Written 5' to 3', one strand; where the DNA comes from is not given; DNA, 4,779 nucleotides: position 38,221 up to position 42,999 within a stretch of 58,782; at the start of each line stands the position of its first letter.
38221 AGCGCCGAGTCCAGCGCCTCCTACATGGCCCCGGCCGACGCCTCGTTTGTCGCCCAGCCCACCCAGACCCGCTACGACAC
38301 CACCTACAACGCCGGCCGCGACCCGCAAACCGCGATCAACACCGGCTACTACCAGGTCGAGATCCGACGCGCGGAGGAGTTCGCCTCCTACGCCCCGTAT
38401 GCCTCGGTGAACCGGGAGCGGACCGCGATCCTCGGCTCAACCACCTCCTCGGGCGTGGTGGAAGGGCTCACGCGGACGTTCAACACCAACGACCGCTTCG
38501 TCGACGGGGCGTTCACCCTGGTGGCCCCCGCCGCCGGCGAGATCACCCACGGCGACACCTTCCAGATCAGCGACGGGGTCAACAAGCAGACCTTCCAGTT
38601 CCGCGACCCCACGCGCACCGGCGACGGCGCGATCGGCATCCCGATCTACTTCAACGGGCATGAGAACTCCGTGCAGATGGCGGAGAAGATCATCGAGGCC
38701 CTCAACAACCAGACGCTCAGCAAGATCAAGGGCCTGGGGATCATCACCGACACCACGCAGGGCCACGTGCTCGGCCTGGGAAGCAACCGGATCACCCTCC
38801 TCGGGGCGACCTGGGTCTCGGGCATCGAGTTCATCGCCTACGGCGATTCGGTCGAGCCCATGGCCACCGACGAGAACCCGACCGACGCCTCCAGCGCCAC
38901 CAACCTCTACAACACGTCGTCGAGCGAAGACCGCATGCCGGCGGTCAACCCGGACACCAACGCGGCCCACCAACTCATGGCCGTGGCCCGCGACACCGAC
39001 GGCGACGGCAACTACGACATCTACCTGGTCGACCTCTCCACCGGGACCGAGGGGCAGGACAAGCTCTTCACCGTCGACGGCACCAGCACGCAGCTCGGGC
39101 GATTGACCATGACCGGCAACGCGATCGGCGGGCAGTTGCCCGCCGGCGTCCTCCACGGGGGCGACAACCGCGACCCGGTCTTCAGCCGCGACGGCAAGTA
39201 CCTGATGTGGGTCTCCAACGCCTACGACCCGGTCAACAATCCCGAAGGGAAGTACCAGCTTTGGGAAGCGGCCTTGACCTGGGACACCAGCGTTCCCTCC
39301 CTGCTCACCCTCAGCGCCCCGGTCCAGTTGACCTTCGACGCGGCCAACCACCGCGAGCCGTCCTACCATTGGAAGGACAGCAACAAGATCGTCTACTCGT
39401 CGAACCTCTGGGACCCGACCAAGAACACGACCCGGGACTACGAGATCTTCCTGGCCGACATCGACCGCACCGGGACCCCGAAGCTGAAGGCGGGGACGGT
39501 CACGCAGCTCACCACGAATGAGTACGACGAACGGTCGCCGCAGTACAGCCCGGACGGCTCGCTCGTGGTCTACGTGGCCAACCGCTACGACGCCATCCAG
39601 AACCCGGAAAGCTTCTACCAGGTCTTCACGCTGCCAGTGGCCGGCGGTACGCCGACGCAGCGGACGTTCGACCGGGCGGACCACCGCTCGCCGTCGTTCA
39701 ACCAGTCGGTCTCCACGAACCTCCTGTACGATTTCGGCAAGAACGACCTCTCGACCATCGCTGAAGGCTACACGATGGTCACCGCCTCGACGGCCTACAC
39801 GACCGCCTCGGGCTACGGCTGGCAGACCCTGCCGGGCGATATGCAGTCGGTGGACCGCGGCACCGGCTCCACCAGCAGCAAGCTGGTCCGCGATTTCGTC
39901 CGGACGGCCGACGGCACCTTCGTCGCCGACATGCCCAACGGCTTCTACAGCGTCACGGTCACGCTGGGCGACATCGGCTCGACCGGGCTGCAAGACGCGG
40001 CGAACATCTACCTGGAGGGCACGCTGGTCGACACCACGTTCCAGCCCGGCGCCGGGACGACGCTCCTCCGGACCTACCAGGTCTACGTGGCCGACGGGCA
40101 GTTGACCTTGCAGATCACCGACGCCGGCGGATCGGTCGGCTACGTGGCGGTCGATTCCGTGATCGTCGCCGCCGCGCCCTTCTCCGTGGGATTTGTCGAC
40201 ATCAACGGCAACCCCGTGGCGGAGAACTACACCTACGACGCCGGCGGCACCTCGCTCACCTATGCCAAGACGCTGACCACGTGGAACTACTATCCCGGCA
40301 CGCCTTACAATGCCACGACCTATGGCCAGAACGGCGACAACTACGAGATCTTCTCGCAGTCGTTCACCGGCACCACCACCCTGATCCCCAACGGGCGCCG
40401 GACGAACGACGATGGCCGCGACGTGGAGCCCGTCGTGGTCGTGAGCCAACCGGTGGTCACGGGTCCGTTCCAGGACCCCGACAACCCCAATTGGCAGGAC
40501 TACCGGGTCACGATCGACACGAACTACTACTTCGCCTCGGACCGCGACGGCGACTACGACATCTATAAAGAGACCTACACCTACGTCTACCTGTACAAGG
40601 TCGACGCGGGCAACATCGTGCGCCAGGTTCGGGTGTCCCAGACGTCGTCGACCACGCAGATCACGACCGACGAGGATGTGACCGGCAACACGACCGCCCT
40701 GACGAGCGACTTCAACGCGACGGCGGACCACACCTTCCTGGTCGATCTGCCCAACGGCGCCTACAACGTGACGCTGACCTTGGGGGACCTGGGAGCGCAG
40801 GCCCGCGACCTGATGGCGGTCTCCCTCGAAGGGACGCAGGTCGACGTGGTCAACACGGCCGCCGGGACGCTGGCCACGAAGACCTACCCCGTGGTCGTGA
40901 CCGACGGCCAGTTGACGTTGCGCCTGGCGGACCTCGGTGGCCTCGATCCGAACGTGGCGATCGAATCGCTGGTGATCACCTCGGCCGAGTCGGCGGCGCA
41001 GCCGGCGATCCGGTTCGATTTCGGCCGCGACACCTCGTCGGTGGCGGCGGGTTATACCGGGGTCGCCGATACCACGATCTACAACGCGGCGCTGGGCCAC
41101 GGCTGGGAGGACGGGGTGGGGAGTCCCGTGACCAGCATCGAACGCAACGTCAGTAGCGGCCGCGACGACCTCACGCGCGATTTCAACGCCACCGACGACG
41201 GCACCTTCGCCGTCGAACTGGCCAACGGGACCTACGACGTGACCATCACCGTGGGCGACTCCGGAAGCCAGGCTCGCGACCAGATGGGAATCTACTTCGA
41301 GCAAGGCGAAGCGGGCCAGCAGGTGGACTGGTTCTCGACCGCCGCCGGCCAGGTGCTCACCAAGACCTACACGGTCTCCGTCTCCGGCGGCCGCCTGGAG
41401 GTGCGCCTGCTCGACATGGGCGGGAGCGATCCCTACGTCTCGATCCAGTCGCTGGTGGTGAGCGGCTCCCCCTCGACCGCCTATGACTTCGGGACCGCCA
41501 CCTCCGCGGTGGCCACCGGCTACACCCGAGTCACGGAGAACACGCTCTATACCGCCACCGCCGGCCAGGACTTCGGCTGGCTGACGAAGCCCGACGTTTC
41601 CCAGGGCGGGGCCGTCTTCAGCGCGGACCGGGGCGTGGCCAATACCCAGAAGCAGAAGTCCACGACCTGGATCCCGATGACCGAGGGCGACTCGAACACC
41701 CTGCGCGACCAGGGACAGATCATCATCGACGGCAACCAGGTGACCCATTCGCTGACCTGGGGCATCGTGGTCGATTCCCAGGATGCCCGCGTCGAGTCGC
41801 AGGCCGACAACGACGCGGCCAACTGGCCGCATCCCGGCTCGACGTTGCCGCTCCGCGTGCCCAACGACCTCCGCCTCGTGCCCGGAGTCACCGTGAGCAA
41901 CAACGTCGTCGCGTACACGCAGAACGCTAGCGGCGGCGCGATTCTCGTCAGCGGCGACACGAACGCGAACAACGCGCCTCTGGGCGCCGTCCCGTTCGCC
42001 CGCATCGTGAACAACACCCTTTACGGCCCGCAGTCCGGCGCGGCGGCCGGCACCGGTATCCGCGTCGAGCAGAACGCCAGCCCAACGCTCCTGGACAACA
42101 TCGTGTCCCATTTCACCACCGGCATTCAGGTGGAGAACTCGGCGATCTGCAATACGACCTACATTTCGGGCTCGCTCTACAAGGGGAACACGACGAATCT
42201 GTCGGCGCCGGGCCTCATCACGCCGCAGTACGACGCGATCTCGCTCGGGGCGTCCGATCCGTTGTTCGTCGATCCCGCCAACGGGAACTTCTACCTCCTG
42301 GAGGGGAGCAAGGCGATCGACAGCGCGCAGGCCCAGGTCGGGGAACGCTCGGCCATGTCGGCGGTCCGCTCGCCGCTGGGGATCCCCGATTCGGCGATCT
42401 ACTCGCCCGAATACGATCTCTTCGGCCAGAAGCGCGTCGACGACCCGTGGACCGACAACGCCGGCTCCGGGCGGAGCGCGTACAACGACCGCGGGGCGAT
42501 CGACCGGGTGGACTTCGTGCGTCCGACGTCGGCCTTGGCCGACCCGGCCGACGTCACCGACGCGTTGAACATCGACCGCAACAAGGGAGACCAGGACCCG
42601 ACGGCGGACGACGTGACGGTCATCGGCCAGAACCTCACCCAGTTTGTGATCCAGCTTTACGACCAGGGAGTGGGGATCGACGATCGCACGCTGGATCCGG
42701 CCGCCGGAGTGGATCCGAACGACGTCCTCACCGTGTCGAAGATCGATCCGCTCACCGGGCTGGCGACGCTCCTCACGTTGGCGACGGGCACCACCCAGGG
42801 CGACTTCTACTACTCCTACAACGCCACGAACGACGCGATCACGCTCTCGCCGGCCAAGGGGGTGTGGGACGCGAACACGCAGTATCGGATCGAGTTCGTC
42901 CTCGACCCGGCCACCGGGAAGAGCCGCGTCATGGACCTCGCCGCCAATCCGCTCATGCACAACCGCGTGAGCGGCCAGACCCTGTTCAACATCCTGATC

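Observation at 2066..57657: Mirror-image pair of paralogous giant genes (7,910 and 10,376 codons) as a candidate two-member surface mega-protein system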

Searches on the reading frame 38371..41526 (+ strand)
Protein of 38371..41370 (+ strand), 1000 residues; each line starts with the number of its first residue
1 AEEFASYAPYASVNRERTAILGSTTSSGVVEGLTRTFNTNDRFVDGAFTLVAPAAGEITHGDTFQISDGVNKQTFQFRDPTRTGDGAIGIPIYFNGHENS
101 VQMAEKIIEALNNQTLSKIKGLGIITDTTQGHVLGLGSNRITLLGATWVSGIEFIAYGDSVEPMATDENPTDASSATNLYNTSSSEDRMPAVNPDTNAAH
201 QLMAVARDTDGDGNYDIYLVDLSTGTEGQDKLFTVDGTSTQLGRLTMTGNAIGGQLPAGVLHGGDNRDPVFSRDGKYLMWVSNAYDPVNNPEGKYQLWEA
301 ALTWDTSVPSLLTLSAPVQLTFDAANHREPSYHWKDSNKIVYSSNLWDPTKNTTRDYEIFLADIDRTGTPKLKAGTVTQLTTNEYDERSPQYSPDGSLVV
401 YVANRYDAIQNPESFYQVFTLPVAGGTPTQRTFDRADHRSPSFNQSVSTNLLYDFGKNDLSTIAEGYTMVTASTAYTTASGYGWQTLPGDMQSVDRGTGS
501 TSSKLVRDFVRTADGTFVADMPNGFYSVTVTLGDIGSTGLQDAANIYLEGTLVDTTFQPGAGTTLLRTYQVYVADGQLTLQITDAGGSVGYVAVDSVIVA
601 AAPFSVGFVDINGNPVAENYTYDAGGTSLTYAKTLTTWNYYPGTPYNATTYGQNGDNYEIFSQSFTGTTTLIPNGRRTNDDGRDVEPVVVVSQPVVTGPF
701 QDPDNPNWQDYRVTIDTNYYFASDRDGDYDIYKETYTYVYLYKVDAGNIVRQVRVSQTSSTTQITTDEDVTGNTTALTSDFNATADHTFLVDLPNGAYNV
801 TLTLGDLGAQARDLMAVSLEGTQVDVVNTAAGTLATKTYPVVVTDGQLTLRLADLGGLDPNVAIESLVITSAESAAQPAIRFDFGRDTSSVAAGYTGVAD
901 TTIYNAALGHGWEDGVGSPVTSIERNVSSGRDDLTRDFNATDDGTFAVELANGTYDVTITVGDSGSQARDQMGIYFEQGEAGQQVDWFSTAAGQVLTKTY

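Call 7: search_protein_families(library=pfam, proteins=[window:38371-41370:+], max_evalue=0.01)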
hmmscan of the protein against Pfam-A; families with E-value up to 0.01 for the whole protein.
window:38371-41370:+ (1000 aa): 4 families
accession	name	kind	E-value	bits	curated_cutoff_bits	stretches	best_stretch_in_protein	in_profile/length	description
PF21254.3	AGA-YXIM_GBD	-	3e-30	105.4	27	3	453-585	3-124/138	Beta-agarase/YXIM esterase-like, galactose-binding domain-like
PF07676.18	PD40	-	1.4e-12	47.6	20.9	2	262-298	7-37/38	WD40-like Beta Propeller Repeat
PF16967.11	TcfC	-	0.0011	19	29.4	0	949-970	40-61/68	E-set like domain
PF14900.11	DUF4493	-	0.0019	18.5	27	0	927-971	38-82/226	Domain of unknown function (DUF4493)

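Call 78: search_protein_families(library=ncbifam, proteins=[window:38527-41526:+], max_evalue=0.01)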
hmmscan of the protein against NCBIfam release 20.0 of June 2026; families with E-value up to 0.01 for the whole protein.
window:38527-41526:+ (1000 aa): 2 families
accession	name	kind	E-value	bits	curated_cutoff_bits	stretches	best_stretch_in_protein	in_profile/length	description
TIGR02800.1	propeller_TolB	equivalog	2.7e-05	23.3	343.15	0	322-388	268-327/418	Tol-Pal system beta propeller repeat protein TolB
NF053518.1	DipepPtdsDpp5Prph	equivalog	0.00039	19.1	900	0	283-358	204-273/655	dipeptidyl-peptidase Dpp5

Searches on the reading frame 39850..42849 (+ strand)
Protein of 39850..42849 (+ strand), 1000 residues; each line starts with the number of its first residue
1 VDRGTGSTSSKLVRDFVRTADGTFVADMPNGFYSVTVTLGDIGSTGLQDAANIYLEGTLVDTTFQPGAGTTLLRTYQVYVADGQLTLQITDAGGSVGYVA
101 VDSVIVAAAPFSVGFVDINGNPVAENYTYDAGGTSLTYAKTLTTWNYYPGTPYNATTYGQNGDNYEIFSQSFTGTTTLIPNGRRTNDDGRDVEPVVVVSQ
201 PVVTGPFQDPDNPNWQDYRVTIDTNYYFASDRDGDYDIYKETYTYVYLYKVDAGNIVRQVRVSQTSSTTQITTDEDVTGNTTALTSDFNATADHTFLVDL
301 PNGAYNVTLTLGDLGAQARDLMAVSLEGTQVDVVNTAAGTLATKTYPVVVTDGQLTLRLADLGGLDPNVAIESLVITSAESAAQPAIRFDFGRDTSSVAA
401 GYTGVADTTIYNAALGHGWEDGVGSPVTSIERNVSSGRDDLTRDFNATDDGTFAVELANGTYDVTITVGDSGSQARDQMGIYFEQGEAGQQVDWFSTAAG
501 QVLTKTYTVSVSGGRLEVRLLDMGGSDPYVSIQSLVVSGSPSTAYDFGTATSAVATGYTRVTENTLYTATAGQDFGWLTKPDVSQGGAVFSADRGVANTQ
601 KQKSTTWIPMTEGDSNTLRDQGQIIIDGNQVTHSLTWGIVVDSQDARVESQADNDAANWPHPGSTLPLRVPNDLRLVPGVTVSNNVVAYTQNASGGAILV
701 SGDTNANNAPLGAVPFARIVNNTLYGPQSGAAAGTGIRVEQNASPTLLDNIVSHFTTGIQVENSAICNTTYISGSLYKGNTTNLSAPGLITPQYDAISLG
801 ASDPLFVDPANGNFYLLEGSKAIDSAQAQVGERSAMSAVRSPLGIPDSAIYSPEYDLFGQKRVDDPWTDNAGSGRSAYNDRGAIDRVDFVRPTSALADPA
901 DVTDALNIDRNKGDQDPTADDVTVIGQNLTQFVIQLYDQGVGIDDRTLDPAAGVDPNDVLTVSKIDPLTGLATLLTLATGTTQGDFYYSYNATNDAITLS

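Call 7: search_protein_families(library=pfam, proteins=[window:39850-42849:+], max_evalue=0.01)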
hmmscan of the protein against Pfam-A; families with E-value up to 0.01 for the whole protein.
window:39850-42849:+ (1000 aa): 5 families
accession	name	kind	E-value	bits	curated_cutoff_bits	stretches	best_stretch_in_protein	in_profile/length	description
PF21254.3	AGA-YXIM_GBD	-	3.6e-23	82.4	27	3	388-474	2-86/138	Beta-agarase/YXIM esterase-like, galactose-binding domain-like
PF16967.11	TcfC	-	0.00078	19.4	29.4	0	456-477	40-61/68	E-set like domain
PF13229.12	Beta_helix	-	0.00085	19.4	25.9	0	620-781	7-138/158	Right handed beta helix region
PF17161.10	DUF5123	-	0.0011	20.6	35.1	1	719-817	3-99/113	Domain of unknown function (DUF5123)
PF14900.11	DUF4493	-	0.0017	18.6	27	0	434-478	38-82/226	Domain of unknown function (DUF4493)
